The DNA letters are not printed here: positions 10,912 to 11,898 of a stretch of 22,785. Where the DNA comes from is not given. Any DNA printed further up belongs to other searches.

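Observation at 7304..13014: FAAL / carrier protein / delta-9 desaturase / N-acyltransferase-like / methyltransferase operon without any PKS or NRPS module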

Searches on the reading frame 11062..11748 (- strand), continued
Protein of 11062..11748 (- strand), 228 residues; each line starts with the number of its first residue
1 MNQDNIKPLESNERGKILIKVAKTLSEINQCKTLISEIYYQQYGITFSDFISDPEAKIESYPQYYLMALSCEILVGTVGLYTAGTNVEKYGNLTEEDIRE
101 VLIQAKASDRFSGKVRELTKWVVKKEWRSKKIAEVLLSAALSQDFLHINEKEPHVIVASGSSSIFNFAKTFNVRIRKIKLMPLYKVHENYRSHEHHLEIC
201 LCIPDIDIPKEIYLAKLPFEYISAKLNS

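Call 35: fold_search(model_id=the predicted structure, library=pdb)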
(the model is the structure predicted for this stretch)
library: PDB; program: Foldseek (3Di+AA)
matches with E <= 10: 839; with E <= 0.001: 161
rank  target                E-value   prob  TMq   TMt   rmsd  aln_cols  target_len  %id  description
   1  2g0b_B                4.2e-07  1.00  0.49  0.57   6.2       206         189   12  The structure of FeeM, an N-acyl amino acid synthase from uncultured soil microbes (released 2006-09-26)
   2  1k4j                  9.8e-07  1.00  0.52  0.60   4.8       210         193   12  Crystal Structure of the Acyl-homoserinelactone Synthase EsaI Complexed with Rhenate (released 2002-04-17)
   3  2g0b_C                1.6e-06  1.00  0.49  0.58   6.4       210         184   13  The structure of FeeM, an N-acyl amino acid synthase from uncultured soil microbes (released 2006-09-26)
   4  1kzf                  2.2e-06  1.00  0.50  0.56   6.6       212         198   12  Crystal Structure of the Acyl-homoserine Lactone Synthase, EsaI (released 2002-04-17)
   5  5jq4_B                3.9e-06  1.00  0.47  0.69   6.2       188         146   11  Structure of a GNAT acetyltransferase SACOL1063 from Staphylococcus aureus (released 2016-06-29)
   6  2g0b_D                4.2e-06  1.00  0.49  0.60   6.3       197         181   13  The structure of FeeM, an N-acyl amino acid synthase from uncultured soil microbes (released 2006-09-26)
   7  1ro5                  5.1e-06  1.00  0.50  0.57   6.4       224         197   10  Crystal Structure of the AHL Synthase LasI (released 2004-08-24)
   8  2g0b_A                6.6e-06  1.00  0.46  0.54   6.6       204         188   12  The structure of FeeM, an N-acyl amino acid synthase from uncultured soil microbes (released 2006-09-26)
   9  2g0b_H                7.1e-06  1.00  0.46  0.59   6.4       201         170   11  The structure of FeeM, an N-acyl amino acid synthase from uncultured soil microbes (released 2006-09-26)
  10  5w8c                  1.5e-05  1.00  0.48  0.52   6.1       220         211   12  The structure of a COA-dependent acyl-homoserine lactone synthase, BjaI, with MTA and isovaleryl-CoA (released 2017-08-23)
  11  5w8a                  1.5e-05  1.00  0.48  0.52   6.1       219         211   12  The structure of a COA-dependent acyl-homoserine lactone synthase, BjaI, with SAM and isopentyl-CoA (released 2017-08-23)
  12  2g0b_G                1.8e-05  1.00  0.48  0.60   6.6       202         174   13  The structure of FeeM, an N-acyl amino acid synthase from uncultured soil microbes (released 2006-09-26)
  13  5w8g                  2.0e-05  1.00  0.48  0.51   6.1       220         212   12  The structure of a COA-dependent acyl-homoserine lactone synthase, BjaI, with SAH (released 2017-08-23)
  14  3d8p_B                2.0e-05  1.00  0.42  0.56   6.8       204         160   15  Crystal structure of acetyltransferase of GNAT family (NP_373092.1) from STAPHYLOCOCCUS AUREUS MU50 at 2.20 A resoluti (released 2008-10-28)
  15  5w8e                  2.2e-05  1.00  0.48  0.52   6.1       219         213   12  The structure of a CoA-dependent acyl-homoserine lactone synthase, BjaI, with the adduct of SAH and IV-CoA (released 2017-08-23)
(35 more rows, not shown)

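Call 48: search_protein_families(library=ncbifam, proteins=[L002:10838-11536:+, L002:6720-8438:+, L002:8457-9977:+, L002:11683-12708:+], max_evalue=0.00001)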
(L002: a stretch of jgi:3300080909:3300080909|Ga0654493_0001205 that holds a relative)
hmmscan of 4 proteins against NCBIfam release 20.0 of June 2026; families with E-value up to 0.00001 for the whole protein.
L002:10838-11536:+ (232 aa): 1 family
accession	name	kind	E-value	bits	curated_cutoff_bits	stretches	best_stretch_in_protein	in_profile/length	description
TIGR04305.1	fol_rel_CADD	subfamily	5.7e-07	29.3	200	1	22-211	18-203/212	CADD family putative folate metabolism protein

L002:6720-8438:+ (572 aa): 8 families
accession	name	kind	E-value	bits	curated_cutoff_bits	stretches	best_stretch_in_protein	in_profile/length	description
TIGR01226.1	phe_am_lyase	equivalog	4.1e-118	395.5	519.15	1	30-499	30-503/680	phenylalanine ammonia-lyase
NF006871.0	PRK09367.1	subfamily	2e-102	343.5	524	1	31-525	2-471/505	histidine ammonia-lyase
TIGR01225.1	hutH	equivalog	5e-100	335.4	539.15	1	34-502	2-454/506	histidine ammonia-lyase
TIGR04475.1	Phe_D_beta_mut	equivalog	4.4e-96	322.6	800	1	37-526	7-489/510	phenylalanine aminomutase (D-beta-phenylalanine forming)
NF053541.1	FlxA_rubin_TAL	equivalog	6.7e-92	308.5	700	1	42-528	3-478/498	flexirubin biosynthesis tyrosine ammonia-lyase FlxA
NF041222.1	BagA_FevW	exception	2.1e-84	284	1000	1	36-500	4-477/529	bagremycin/ferroverdin biosynthesis tyrosine ammonia-lyase BagA/FevW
TIGR04473.1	taxol_Phe_23mut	exception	8.3e-82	275.5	1250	1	33-498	28-498/687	phenylalanine aminomutase (L-beta-phenylalanine forming)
TIGR03832.1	Tyr_2_3_mutase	equivalog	1.5e-80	271.1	501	1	37-526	3-487/507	tyrosine 2,3-aminomutase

L002:8457-9977:+ (506 aa): 107 families (the best 25 are shown)
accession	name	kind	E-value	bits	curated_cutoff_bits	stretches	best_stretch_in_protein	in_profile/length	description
NF004837.0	PRK06187.1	subfamily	1.8e-150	501.7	476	1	2-496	9-521/531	long-chain-fatty-acid--CoA ligase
NF006182.0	PRK08316.1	subfamily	3.4e-129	431.7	663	1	3-496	13-516/523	fatty acyl-CoA synthetase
NF006181.0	PRK08314.1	subfamily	6.4e-125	417.5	705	2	138-497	187-554/563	long-chain-fatty-acid--CoA ligase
NF005307.0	PRK06839.1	equivalog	5.2e-122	408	748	1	2-494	3-490/496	o-succinylbenzoate--CoA ligase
NF004114.0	PRK05605.1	equivalog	2.4e-117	392.7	766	2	130-495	192-567/575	long-chain-fatty-acid--CoA ligase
NF005702.0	PRK07514.1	subfamily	3.5e-115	385.2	558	1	23-496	26-499/506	malonyl-CoA synthase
NF009233.0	PRK12583.1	subfamily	1.4e-114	383.5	832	2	106-495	145-548/558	fatty acid CoA ligase family protein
NF005220.0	PRK06710.1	equivalog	6.7e-114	381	1116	2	158-497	209-553/563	long-chain-fatty-acid--CoA ligase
NF005801.1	PRK07656.1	equivalog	5.3e-111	371.7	657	1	4-494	4-500/500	FadD3 family acyl-CoA ligase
NF052269.1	Staph_lig_FadD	equivalog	4.3e-106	355.2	650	1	12-494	11-490/499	long-chain-fatty-acid--CoA ligase FadD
NF006523.0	PRK08974.1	equivalog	7e-105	351.3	884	2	153-497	204-553/561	long-chain-fatty-acid--CoA ligase FadD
NF005463.0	PRK07059.1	subfamily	2e-104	350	869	2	149-496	198-555/557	long-chain-fatty-acid--CoA ligase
NF004822.0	PRK06178.1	equivalog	8.7e-98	328.3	782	2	124-495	182-565/571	acyl-CoA synthetase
NF005676.0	PRK07470.1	equivalog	2.5e-97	326.7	774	1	1-496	20-528/544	acyl-CoA synthetase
TIGR03098.1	ligase_PEP_1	hypoth_equivalog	4.6e-97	325.6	592.35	1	7-495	6-516/517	acyl-CoA ligase (AMP-forming), exosortase A system-associated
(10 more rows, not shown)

L002:11683-12708:+ (341 aa): 14 families
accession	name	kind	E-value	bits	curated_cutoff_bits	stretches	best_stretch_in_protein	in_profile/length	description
TIGR02824.1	quinone_pig3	subfamily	3.6e-46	157.7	296.8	1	1-338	1-323/325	putative NAD(P)H quinone oxidoreductase, PIG3 family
NF008024.0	PRK10754.1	subfamily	1.6e-20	73.4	348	1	4-340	5-327/327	NADPH:quinone reductase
NF041183.1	Pks2_ls1_myc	equivalog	7e-18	62.9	2400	1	28-338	1431-1727/2086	sulfolipid-1 biosynthesis phthioceranic/hydroxyphthioceranic acid synthase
NF010344.0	PRK13771.1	subfamily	1.8e-17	63.4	349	1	145-338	155-331/334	putative alcohol dehydrogenase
NF041172.1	AcrlCoa_red_Thmprot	equivalog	5.8e-14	51.8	500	1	3-338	3-332/334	acryloyl-CoA reductase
NF058644.1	CurcmRedCuraProt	equivalog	3.5e-11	42.8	440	1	107-337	94-330/336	NADPH-dependent curcumin/dihydrocurcumin reductase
TIGR03451.1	mycoS_dep_FDH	equivalog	6e-11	41.8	512.9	1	4-106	5-100/358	S-(hydroxymethyl)mycothiol dehydrogenase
TIGR01751.1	crot-CoA-red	equivalog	9.6e-10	37.7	378.55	0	107-196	142-233/398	crotonyl-CoA carboxylase/reductase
TIGR02823.1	oxido_YhdH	subfamily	1.7e-09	36.9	297.25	1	28-338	25-322/324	acrylyl-CoA reductase family protein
TIGR03989.1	Rxyl_3153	subfamily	1e-08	34.9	440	1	10-92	11-87/370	NDMA-dependent alcohol dehydrogenase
NF003808.0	PRK05396.1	equivalog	6.5e-08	31.8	380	0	104-338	118-338/341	L-threonine 3-dehydrogenase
NF047908.1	AldhRedAhr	equivalog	3.1e-07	29.6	470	0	103-337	118-332/335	NADPH-dependent aldehyde reductase Ahr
TIGR02825.1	B4_12hDH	equivalog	1.2e-06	28.2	579.85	1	121-258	108-242/327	leukotriene B4 12-hydroxydehydrogenase/15-oxo-prostaglandin 13-reductase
NF007489.0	PRK10083.1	equivalog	5.5e-06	25.6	376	0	10-90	7-83/339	Zn-dependent oxidoreductase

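Call 62: find_encoding_contigs(protein=P0125, flank=8000, max_places=3)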
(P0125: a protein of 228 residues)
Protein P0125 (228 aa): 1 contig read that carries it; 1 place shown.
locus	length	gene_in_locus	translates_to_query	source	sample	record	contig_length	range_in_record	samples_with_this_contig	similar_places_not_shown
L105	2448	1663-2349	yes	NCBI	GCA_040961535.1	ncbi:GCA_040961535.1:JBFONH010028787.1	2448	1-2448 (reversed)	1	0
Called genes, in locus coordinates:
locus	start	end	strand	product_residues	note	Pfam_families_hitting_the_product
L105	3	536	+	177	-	?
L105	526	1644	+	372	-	PF00881:Nitroreductase (faint)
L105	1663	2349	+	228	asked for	-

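Call 63: find_encoding_contigs(protein=P0132, flank=8000, max_places=3)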
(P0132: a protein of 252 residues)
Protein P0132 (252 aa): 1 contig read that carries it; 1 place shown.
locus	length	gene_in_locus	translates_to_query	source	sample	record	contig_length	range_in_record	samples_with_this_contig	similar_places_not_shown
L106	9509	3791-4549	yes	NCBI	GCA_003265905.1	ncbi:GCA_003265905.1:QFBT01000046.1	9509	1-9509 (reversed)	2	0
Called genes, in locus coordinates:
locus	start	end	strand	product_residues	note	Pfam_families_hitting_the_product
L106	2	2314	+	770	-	?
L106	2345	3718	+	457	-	PF07228:SpoIIE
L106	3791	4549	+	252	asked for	-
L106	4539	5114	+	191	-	-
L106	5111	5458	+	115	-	-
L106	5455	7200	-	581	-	PF08448:PAS_4, PF13426:PAS_9, PF00512:HisKA (weak), PF02518:HATPase_c, PF00072:Response_reg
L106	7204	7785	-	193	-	PF03653:UPF0093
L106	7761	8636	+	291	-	-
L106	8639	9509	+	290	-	PF02684:LpxB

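Call 89: search_protein_families(library=ncbifam, alignment_id=A3, max_evalue=1)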
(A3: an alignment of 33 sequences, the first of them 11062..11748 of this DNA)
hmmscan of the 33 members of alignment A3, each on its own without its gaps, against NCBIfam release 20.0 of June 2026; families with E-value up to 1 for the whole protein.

A. member 1, window:11062-11748:- (228 aa): 0 families

B. families by the number of members that match (of 33 scanned): 22 families
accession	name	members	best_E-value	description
NF047703.1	slr1658_superfam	2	5.3e-34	slr1658 superfamily regulator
NF052618.1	slr1658_cyano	2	8.9e-22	slr1658 family protein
TIGR01575.1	rimI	2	0.016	ribosomal protein S18-alanine N-acetyltransferase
NF038262.1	SiaB_fam_kinase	2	0.048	SiaB family protein kinase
NF000497.1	AAC_6p_Iak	2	0.1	aminoglycoside N-acetyltransferase AAC(6')-Iak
TIGR03448.1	mycothiol_MshD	2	0.11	mycothiol synthase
NF002368.0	PRK01346.1-5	1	0.00027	enhanced intracellular survival protein Eis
NF033078.2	AAC_6p_Ia_fam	1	0.0018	AAC(6')-Ia family aminoglycoside 6'-N-acetyltransferase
TIGR01386.1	cztS_silS_copS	1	0.0059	heavy metal sensor histidine kinase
NF033091.0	HK_VanS_ACDEFG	1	0.0097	vancomycin resistance histidine kinase VanS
NF046112.1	MSMEG_6209_Nter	1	0.039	three-helix bundle dimerization domain-containing protein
NF000486.1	AAC_6p_Ip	1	0.045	aminoglycoside 6'-N-acetyltransferase AAC(6')-Ip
NF058543.1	ActPatMycb56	1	0.048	acetyltransferase Pat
NF033130.1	AAC_6p_A48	1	0.048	AacA48 family aminoglycoside 6'-N-acetyltransferase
NF040501.1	resist_ArsN2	1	0.083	arsenic resistance N-acetyltransferase ArsN2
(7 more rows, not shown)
